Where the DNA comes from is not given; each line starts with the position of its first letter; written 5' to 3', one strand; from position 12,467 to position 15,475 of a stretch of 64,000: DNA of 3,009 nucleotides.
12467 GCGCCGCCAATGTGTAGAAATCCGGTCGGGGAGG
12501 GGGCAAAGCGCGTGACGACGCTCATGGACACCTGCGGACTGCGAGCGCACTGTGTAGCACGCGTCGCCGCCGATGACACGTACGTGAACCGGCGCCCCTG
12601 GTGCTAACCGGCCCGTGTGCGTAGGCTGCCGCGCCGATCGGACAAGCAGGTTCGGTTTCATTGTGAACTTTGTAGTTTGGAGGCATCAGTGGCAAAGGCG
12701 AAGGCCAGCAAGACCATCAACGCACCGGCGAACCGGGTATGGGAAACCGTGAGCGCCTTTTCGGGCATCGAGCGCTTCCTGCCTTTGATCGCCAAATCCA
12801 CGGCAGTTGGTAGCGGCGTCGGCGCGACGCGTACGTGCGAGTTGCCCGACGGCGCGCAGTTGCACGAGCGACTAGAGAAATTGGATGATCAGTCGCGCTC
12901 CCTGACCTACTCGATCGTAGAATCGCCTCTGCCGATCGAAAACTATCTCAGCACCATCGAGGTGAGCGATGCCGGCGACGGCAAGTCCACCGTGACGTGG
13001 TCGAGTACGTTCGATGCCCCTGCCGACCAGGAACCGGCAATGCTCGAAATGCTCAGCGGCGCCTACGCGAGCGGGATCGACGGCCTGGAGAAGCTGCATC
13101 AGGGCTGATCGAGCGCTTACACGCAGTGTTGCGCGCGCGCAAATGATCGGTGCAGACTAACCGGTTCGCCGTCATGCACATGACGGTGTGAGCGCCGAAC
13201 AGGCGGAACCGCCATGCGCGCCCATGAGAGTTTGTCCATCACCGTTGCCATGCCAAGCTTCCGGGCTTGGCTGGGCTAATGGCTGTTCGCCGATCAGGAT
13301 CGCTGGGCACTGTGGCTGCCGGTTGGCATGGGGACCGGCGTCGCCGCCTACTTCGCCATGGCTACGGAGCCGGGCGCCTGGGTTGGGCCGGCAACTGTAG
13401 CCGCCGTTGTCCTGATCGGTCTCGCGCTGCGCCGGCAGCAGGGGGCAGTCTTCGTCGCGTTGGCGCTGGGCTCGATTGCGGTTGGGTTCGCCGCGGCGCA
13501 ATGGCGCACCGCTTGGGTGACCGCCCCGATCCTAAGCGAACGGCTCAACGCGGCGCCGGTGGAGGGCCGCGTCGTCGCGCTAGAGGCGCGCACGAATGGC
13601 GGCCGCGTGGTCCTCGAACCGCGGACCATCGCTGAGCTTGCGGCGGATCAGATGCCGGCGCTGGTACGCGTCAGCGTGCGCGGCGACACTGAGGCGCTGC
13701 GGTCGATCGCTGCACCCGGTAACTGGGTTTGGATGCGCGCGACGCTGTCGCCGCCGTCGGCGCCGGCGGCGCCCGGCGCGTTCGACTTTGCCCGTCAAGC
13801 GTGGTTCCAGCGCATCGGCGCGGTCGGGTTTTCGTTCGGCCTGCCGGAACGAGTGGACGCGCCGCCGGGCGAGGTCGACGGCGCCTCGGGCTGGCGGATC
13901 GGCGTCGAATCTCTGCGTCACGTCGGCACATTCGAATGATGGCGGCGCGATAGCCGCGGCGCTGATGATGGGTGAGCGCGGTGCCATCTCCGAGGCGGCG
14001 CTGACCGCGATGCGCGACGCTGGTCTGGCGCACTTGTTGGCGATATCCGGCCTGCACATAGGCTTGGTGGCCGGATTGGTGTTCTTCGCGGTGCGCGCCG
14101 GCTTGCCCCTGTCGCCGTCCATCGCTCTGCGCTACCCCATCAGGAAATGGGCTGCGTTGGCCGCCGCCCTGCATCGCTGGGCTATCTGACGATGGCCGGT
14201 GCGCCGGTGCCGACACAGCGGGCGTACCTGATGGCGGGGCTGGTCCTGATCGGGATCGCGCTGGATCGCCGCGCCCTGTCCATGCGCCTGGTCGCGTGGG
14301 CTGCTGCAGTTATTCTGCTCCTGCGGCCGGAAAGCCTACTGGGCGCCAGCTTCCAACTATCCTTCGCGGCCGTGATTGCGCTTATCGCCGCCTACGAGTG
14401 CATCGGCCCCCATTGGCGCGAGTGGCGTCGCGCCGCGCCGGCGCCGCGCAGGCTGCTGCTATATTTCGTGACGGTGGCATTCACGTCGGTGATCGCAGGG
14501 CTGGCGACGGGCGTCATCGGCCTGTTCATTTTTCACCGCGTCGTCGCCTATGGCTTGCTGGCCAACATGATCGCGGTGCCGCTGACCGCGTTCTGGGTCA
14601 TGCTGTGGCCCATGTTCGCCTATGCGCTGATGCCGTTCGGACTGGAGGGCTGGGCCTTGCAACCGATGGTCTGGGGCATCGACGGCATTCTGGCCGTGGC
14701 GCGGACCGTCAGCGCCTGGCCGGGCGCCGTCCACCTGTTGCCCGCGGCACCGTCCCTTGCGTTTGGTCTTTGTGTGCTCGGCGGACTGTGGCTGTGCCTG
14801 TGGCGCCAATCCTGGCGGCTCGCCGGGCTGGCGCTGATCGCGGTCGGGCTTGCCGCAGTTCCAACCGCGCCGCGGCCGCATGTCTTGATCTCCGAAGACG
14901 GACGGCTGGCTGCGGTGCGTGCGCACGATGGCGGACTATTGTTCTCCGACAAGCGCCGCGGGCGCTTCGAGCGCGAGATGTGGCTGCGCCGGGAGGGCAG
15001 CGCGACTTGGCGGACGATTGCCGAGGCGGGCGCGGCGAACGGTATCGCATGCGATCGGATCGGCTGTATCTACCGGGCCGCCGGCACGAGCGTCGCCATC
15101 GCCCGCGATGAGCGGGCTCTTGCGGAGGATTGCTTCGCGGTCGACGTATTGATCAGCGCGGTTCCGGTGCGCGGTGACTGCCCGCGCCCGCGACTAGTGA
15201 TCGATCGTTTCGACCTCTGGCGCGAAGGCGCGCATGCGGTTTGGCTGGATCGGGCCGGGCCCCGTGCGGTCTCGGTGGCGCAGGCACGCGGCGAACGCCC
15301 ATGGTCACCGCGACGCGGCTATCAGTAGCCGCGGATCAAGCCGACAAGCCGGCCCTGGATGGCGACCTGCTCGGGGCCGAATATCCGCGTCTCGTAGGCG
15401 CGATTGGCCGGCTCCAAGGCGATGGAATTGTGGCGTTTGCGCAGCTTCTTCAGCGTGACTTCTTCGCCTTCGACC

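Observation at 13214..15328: comEC (DNA-uptake channel) is a multiply lesioned pseudogene sitting directly beside lexA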

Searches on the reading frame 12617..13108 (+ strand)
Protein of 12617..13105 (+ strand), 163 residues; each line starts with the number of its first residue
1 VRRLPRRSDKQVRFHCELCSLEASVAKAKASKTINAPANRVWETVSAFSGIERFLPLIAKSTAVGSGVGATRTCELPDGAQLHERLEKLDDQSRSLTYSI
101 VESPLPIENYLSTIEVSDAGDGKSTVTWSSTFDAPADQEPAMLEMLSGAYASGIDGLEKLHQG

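Call 8: search_protein_families(library=pfam, proteins=[window:12617-13105:+], max_evalue=0.01)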
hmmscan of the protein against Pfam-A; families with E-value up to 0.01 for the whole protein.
window:12617-13105:+ (163 aa): 1 family
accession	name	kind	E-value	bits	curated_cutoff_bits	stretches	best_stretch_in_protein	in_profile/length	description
PF10604.15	Polyketide_cyc2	-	1.6e-25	90.5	27.4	1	26-160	2-140/142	Polyketide cyclase / dehydrase and lipid transport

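Call 9: search_protein_families(library=ncbifam, proteins=[window:12617-13105:+], max_evalue=0.01)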
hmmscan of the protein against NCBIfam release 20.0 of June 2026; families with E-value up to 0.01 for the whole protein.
window:12617-13105:+ (163 aa): 0 families

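Call 31: find_encoding_contigs(protein=window:12689-13108:+, flank=6000, max_places=6)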
Protein window:12689-13108:+ (139 aa): no gene with exactly this product is on record in the collection.

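Call 75: list_cluster_members(proteins=[window:12689-13105:+, window:11113-12525:-, window:11113-12579:-, window:9697-11007:-, window:16183-17397:-, window:17400-17873:-, window:17400-17876:-])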
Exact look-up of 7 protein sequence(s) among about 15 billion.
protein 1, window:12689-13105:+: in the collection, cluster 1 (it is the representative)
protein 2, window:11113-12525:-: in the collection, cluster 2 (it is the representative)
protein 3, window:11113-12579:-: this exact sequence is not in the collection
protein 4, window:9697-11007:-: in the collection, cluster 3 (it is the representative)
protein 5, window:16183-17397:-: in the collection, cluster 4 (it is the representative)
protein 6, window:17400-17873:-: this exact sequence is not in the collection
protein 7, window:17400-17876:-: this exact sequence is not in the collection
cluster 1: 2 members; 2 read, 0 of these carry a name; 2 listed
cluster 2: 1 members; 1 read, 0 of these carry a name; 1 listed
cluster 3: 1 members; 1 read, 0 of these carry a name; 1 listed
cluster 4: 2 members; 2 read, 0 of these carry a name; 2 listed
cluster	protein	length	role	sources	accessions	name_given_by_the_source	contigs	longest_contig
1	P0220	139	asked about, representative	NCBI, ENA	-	-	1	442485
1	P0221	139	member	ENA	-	-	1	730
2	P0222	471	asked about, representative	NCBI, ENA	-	-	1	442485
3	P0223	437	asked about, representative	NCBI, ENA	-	-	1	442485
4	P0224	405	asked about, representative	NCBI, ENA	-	-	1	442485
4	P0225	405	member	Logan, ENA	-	-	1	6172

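Call 76: find_encoding_contigs(protein=P0225, flank=10000, max_places=6)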
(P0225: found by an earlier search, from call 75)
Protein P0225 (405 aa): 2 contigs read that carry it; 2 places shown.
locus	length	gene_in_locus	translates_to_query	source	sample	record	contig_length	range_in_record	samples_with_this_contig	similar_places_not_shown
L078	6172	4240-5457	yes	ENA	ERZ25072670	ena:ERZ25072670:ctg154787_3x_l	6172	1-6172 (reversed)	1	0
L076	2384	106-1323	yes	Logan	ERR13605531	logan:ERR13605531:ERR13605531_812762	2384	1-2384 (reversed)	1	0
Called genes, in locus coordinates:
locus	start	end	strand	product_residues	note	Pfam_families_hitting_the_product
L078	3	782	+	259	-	?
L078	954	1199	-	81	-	-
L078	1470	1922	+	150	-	PF00117:GATase, PF07722:Peptidase_C26 (weak)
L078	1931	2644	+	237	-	PF02885:Glycos_trans_3N, PF00591:Glycos_transf_3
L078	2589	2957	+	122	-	PF00591:Glycos_transf_3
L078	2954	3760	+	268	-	PF00218:IGPS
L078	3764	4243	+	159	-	PF01967:MoaC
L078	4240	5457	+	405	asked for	PF03453:MoeA_N, PF00994:MoCF_biosynth, PF03454:MoeA_C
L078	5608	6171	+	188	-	?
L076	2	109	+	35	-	?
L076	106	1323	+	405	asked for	PF03453:MoeA_N, PF00994:MoCF_biosynth, PF03454:MoeA_C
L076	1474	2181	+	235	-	PF01726:LexA_DNA_bind, PF00717:Peptidase_S24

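Call 77: find_encoding_contigs(protein=P0221, flank=10000, max_places=6)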
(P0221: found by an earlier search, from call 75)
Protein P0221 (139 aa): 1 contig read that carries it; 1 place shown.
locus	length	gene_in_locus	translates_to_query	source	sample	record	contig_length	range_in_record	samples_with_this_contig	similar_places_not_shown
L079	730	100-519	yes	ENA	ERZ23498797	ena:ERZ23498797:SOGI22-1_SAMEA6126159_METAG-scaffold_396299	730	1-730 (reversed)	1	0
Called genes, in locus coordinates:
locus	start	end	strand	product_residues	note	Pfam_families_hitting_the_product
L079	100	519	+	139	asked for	PF10604:Polyketide_cyc2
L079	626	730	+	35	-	?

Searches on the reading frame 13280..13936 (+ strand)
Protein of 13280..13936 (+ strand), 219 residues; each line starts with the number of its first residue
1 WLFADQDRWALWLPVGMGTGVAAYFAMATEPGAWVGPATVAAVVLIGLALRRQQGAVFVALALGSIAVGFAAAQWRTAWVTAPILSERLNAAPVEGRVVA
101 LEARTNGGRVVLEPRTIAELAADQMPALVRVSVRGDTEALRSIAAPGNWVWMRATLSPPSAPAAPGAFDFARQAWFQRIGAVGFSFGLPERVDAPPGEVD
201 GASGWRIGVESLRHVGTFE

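Call 8: search_protein_families(library=pfam, proteins=[window:13280-13936:+], max_evalue=0.01)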
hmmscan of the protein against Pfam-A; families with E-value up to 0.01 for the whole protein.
window:13280-13936:+ (219 aa): 1 family
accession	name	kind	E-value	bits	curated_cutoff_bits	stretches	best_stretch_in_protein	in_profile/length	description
PF13567.11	DUF4131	-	3.9e-16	59.6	31.6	1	31-184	4-158/165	Domain of unknown function (DUF4131)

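Call 9: search_protein_families(library=ncbifam, proteins=[window:13280-13936:+], max_evalue=0.01)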
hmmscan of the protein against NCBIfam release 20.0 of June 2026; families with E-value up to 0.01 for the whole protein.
window:13280-13936:+ (219 aa): 0 families

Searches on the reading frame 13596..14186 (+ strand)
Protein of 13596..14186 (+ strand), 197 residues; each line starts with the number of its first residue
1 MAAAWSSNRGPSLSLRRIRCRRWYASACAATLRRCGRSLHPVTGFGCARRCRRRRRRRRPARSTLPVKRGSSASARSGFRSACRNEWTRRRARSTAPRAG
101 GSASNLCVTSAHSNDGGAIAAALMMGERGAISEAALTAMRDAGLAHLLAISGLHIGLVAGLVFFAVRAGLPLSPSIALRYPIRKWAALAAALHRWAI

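Call 8: search_protein_families(library=pfam, proteins=[window:13596-14186:+], max_evalue=0.01)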
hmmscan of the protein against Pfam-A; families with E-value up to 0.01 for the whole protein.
window:13596-14186:+ (197 aa): 1 family
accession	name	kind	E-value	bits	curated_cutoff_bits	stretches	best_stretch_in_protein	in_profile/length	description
PF03772.21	Competence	-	7.7e-17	62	23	1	123-192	1-63/270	Competence protein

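Call 9: search_protein_families(library=ncbifam, proteins=[window:13596-14186:+], max_evalue=0.01)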
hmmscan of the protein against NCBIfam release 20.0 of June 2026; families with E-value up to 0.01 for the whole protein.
window:13596-14186:+ (197 aa): 4 families
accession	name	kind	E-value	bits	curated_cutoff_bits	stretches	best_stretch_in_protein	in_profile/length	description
TIGR00361.1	ComEC_Rec2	equivalog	4e-13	48.4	190.05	1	117-169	130-182/663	DNA internalization-related competence protein ComEC/Rec2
NF008580.0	PRK11539.1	equivalog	7.6e-11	41.1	969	1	117-182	200-267/758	ComEC family protein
TIGR00360.1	ComEC_N-term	subfamily_domain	0.0011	19.3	36.5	1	144-164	1-21/171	ComEC/Rec2-related protein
NF045979.1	ComEC_MAG0480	equivalog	0.0021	16.9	150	1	123-164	202-242/461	MAG0480 family ComEC-like protein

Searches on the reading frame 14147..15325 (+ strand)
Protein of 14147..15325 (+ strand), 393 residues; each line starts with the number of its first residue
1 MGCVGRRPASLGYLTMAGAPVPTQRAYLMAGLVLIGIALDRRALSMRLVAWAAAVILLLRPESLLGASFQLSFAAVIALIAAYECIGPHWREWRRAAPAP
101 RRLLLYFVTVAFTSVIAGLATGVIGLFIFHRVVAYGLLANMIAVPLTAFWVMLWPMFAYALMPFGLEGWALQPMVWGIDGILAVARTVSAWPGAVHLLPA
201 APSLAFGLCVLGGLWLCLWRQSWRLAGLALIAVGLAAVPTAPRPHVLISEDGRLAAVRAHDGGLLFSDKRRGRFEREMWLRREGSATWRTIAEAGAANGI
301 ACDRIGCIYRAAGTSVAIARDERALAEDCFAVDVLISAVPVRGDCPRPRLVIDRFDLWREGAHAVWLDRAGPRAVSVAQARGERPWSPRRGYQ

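Call 8: search_protein_families(library=pfam, proteins=[window:14147-15325:+], max_evalue=0.01)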
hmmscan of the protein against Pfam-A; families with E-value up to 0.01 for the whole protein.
window:14147-15325:+ (393 aa): 1 family
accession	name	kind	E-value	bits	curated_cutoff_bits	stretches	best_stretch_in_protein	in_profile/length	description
PF03772.21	Competence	-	4e-41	141.6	23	1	8-222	63-269/270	Competence protein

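Call 9: search_protein_families(library=ncbifam, proteins=[window:14147-15325:+], max_evalue=0.01)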
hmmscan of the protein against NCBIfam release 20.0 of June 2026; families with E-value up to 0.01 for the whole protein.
window:14147-15325:+ (393 aa): 4 families
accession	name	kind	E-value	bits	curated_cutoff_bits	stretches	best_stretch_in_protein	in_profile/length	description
TIGR00360.1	ComEC_N-term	subfamily_domain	4.2e-16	59.7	36.5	1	12-151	43-168/171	ComEC/Rec2-related protein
TIGR00361.1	ComEC_Rec2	equivalog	1.1e-15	56.9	190.05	1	13-165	207-350/663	DNA internalization-related competence protein ComEC/Rec2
NF008580.0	PRK11539.1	equivalog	1.1e-06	27.4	969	1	11-234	275-487/758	ComEC family protein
NF045979.1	ComEC_MAG0480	equivalog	0.0016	17.3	150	1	12-93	264-340/461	MAG0480 family ComEC-like protein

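Call 11: find_related_loci(query=window:14147-15325:+, collection=genome_contigs, flank=6000)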
Query window:14147-15325:+ (393 aa) in genome_contigs; peptide patterns used: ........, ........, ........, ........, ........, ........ (x = any residue, [..] = any of these).
196 stretches matched a pattern; 69 encode a relative of the query (tblastn E <= 1e-3); 69 distinct loci.
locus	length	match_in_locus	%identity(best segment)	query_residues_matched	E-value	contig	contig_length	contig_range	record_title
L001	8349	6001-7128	56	13-386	1e-124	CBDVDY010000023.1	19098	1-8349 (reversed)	MAG TPA_asm: uncultured Alphaproteobacteria bacterium isolate SRR22302348_concoct_13 genome assembly, contig: ERZ2507359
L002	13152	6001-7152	55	13-392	2e-122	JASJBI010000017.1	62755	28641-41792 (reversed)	MAG: Alphaproteobacteria bacterium isolate MO_074.B3 MO_074.c_35, whole genome shotgun sequence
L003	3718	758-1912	52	13-389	6e-116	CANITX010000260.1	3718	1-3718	MAG: Rhodospirillales bacterium isolate RH-15aug16-242 genome assembly, contig: RH-15aug16-C73743, whole genome shotgun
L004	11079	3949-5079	51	11-390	6e-113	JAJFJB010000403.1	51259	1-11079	MAG: Alphaproteobacteria bacterium isolate OFTM273 OFTM273_402, whole genome shotgun sequence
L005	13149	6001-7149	55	10-390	4e-111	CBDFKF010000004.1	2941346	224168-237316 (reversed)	MAG: Alphaproteobacteria bacterium isolate e5628c17-7acf-4102-879c-7f99d0d03c41 genome assembly, contig: contig_4, whole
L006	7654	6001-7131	54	13-391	2e-111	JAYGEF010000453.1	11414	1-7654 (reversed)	MAG: Alphaproteobacteria bacterium isolate OC6_3000m_MAG_168 OC6_3000m_contig_3609179, whole genome shotgun sequence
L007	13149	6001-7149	48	10-389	2e-110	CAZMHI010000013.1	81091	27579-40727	MAG TPA_asm: uncultured Rhodospirillaceae bacterium isolate SRP077602_co11_112 genome assembly, contig: NODE_146_length_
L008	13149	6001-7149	48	10-389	5e-110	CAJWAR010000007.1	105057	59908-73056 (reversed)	MAG TPA_asm: uncultured Rhodospirillaceae bacterium isolate ERR599062_bin.37_MetaBAT_v2.12.1_MAG genome assembly, contig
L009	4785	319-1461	52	10-389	6e-105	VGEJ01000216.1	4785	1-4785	MAG: Alphaproteobacteria bacterium isolate K_Offshore_80m_m2_061 K_Offshore_80m_m2_061_Ga0194132_10030879, whole genome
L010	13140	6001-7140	50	12-389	5e-104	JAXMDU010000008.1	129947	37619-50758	MAG: Alphaproteobacteria bacterium isolate STL-PRO44 C3.172.fa-8, whole genome shotgun sequence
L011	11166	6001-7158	52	10-390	1e-105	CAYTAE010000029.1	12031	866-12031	MAG TPA_asm: uncultured Rhodospirillaceae bacterium isolate binchicken_co46_934 genome assembly, contig: NODE_10273_leng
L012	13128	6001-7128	50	10-386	7e-101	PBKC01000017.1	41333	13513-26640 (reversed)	MAG: Rhodospirillaceae bacterium isolate SP28 MHASMcontig_3485735, whole genome shotgun sequence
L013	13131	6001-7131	46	13-387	5e-100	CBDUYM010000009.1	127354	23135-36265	MAG TPA_asm: uncultured Alphaproteobacteria bacterium isolate SRR22302374_binner123_Refined_59 genome assembly, contig:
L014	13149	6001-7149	47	10-389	4e-99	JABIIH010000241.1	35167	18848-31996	MAG: Rhodospirillaceae bacterium isolate SI053_bin87 k141_936032, whole genome shotgun sequence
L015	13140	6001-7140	49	13-390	3e-98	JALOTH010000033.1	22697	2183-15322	MAG: Rhodospirillales bacterium isolate Prado228 scaffold_2372, whole genome shotgun sequence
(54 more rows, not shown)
